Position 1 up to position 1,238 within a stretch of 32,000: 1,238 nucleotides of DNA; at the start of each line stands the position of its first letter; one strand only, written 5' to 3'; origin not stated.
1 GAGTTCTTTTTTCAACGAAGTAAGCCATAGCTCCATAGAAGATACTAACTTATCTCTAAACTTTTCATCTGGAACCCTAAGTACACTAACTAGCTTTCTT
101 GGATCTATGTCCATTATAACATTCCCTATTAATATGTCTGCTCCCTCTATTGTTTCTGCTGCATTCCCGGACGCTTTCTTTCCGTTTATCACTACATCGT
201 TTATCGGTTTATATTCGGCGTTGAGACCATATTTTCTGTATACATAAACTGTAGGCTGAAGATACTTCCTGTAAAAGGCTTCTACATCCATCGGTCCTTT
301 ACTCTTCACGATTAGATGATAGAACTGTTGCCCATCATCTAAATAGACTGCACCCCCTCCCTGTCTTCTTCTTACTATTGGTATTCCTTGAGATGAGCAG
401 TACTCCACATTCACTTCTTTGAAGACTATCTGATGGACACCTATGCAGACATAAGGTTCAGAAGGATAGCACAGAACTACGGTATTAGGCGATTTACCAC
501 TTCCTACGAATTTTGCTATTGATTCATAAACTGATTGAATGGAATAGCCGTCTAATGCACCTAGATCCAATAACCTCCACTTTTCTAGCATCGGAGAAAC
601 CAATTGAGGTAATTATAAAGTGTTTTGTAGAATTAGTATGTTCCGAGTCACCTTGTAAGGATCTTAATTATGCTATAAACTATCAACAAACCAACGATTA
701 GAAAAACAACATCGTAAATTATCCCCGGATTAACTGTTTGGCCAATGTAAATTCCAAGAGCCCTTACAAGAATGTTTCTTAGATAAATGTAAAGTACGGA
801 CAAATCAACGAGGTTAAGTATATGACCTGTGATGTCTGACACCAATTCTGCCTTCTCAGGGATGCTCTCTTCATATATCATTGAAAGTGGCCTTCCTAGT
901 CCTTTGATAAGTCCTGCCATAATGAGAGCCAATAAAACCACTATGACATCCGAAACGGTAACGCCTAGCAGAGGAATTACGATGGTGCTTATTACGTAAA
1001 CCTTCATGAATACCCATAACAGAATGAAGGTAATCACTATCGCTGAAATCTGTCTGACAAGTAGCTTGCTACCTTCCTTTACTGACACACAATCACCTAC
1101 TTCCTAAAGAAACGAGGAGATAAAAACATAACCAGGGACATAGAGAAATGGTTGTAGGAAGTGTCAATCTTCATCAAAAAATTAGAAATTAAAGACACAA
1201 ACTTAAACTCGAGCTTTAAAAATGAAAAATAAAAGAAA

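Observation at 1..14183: Parts list of a lipoate-linked Hdr-like system (LplA, lipoyl carrier, EMO-like HdrED, EtfAB, short HdrA, HdrC, HdrB) within 14 kb in a Wood-Ljungdahl archaeal context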

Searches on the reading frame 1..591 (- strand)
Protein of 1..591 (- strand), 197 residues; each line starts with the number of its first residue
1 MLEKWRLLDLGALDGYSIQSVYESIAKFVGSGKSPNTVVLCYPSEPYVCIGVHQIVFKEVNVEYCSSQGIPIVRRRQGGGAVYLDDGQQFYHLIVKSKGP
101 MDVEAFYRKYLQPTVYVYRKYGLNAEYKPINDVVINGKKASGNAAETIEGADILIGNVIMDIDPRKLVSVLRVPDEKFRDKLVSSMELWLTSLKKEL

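Call 4: search_protein_families(library=pfam, proteins=[window:1-591:-], max_evalue=0.001)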
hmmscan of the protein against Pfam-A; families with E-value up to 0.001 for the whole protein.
window:1-591:- (197 aa): 2 families
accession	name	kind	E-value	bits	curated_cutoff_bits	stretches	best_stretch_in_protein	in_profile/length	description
PF21948.1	LplA-B_cat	-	9.9e-38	130.5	27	1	21-197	8-182/200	Lipoyl protein ligase A/B catalytic domain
PF03099.24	BPL_LplA_LipB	-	9.5e-06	26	21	1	53-163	9-133/133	Biotin/lipoate A/B protein ligase family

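Call 7: search_protein_families(library=ncbifam, proteins=[window:1-591:-], max_evalue=0.001)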
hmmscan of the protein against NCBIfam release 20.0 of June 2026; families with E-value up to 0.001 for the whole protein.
window:1-591:- (197 aa): 5 families
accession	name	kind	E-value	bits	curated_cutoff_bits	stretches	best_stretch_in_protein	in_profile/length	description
TIGR00545.2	lipoyltrans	equivalog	2.2e-35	122.2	280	1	34-195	27-186/328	lipoate--protein ligase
NF053790.1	LplA_LipA_fuse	exception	1.3e-27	96.6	800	1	34-192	30-185/606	bifunctional lipoate--protein ligase/lipoyl synthase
NF053750.1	LplA_large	exception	1.9e-25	89.7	480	1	23-196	18-195/248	lipoate-protein ligase large subunit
NF053751.1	LplAB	exception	1.3e-21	77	550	1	5-187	100-286/348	lipoate-protein ligase LplAB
NF053589.1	OctGcvHOcttfase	equivalog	0.00074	19.1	400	1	4-127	10-139/276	octanoyl-[GcvH]:protein N-octanoyltransferase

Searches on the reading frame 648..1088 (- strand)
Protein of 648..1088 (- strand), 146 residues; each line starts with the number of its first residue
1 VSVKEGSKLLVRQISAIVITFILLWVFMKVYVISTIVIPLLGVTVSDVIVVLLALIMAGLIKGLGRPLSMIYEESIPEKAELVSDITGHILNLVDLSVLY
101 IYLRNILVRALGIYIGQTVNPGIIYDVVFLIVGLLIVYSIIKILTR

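Call 4: search_protein_families(library=pfam, proteins=[window:648-1088:-], max_evalue=0.001)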
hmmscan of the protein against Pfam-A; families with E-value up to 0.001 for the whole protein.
window:648-1088:- (146 aa): 0 families

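Call 7: search_protein_families(library=ncbifam, proteins=[window:648-1088:-], max_evalue=0.001)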
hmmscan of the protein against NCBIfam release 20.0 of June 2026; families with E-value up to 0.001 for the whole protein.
window:648-1088:- (146 aa): 0 families
